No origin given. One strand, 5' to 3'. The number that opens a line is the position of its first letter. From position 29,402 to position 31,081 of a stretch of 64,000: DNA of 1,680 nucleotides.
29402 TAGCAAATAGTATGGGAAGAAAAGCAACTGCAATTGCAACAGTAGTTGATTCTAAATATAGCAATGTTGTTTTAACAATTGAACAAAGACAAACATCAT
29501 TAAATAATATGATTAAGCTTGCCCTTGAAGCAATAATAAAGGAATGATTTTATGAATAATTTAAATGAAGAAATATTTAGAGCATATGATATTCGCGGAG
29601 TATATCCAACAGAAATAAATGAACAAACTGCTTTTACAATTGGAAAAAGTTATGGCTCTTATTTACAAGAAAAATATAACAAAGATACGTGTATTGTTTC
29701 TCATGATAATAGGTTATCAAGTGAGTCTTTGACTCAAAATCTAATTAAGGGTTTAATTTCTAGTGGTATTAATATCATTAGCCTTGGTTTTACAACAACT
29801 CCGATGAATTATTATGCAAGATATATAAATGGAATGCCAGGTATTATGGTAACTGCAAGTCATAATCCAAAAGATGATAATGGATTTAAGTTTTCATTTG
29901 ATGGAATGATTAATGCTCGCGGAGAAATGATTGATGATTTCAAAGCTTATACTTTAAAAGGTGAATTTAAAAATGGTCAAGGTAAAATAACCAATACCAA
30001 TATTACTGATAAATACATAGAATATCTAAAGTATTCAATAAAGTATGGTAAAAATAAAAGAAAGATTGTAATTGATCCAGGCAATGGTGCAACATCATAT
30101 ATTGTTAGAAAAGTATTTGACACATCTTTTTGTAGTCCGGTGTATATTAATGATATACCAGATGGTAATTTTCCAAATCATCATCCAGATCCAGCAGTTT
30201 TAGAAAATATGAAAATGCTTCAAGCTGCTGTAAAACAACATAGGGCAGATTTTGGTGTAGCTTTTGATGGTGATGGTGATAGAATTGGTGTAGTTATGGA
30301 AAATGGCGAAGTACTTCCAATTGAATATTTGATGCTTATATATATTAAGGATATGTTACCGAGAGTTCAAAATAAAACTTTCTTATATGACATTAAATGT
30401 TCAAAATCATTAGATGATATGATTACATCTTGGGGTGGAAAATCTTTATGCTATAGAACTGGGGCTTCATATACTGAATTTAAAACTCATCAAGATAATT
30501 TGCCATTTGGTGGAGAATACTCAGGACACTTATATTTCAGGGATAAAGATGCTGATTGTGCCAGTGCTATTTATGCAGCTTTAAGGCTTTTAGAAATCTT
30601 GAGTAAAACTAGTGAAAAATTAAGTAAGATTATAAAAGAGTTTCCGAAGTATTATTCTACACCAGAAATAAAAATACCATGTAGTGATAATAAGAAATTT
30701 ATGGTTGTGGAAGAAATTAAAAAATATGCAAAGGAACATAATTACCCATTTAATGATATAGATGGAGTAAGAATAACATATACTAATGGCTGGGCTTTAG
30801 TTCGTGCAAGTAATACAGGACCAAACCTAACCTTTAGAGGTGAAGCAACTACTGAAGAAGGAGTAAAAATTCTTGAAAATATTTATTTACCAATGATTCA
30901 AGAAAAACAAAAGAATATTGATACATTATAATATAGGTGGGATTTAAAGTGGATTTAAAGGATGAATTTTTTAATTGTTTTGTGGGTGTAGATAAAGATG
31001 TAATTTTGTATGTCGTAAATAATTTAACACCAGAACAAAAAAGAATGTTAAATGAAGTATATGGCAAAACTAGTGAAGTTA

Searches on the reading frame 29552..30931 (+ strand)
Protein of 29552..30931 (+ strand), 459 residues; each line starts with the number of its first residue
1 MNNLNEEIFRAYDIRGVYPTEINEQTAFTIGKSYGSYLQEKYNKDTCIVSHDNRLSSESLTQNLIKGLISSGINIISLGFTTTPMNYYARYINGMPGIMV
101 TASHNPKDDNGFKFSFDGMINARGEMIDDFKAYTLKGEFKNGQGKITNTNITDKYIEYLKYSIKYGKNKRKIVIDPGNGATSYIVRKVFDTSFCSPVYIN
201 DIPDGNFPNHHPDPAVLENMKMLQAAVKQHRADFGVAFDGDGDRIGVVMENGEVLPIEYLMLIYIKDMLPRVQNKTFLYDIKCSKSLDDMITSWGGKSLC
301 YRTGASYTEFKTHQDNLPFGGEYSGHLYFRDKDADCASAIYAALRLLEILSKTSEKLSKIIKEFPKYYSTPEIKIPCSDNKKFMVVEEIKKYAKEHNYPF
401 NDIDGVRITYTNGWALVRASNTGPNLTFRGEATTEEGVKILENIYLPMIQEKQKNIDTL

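Call 70: find_encoding_contigs(protein=window:29552-30931:+, flank=10000, max_places=1)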
Protein window:29552-30931:+ (459 aa): 24 contigs read that carry it; 1 place shown.
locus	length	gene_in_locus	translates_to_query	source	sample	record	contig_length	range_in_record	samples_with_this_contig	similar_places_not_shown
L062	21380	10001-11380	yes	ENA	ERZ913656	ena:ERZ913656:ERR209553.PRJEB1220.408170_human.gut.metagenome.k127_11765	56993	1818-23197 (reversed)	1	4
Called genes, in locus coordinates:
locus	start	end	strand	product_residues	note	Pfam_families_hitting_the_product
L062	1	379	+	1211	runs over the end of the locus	PF04563:RNA_pol_Rpb2_1, PF04561:RNA_pol_Rpb2_2, PF04565:RNA_pol_Rpb2_3, PF10385:RNA_pol_Rpb2_45, PF00562:RNA_pol_Rpb2_6, PF04560:RNA_pol_Rpb2_7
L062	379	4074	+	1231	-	PF04997:RNA_pol_Rpb1_1, PF00623:RNA_pol_Rpb1_2, PF04983:RNA_pol_Rpb1_3, PF05000:RNA_pol_Rpb1_4, PF04998:RNA_pol_Rpb1_5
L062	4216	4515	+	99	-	-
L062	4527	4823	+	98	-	-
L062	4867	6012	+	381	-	PF12323:HTH_OrfB_IS605, PF01385:OrfB_IS605, PF07282:Cas12f1-like_TNB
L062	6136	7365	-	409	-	PF09587:PGA_cap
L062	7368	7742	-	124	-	PF04677:CwfJ_C_1 (weak), PF11969:DcpS_C, PF01230:HIT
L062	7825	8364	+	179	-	PF10628:CotE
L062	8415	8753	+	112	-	-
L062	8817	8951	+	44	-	-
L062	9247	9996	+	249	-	PF01048:PNP_UDP_1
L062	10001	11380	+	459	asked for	PF02878:PGM_PMM_I, PF02879:PGM_PMM_II, PF02880:PGM_PMM_III, PF00408:PGM_PMM_IV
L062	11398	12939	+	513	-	-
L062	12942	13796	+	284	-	-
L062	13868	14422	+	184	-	-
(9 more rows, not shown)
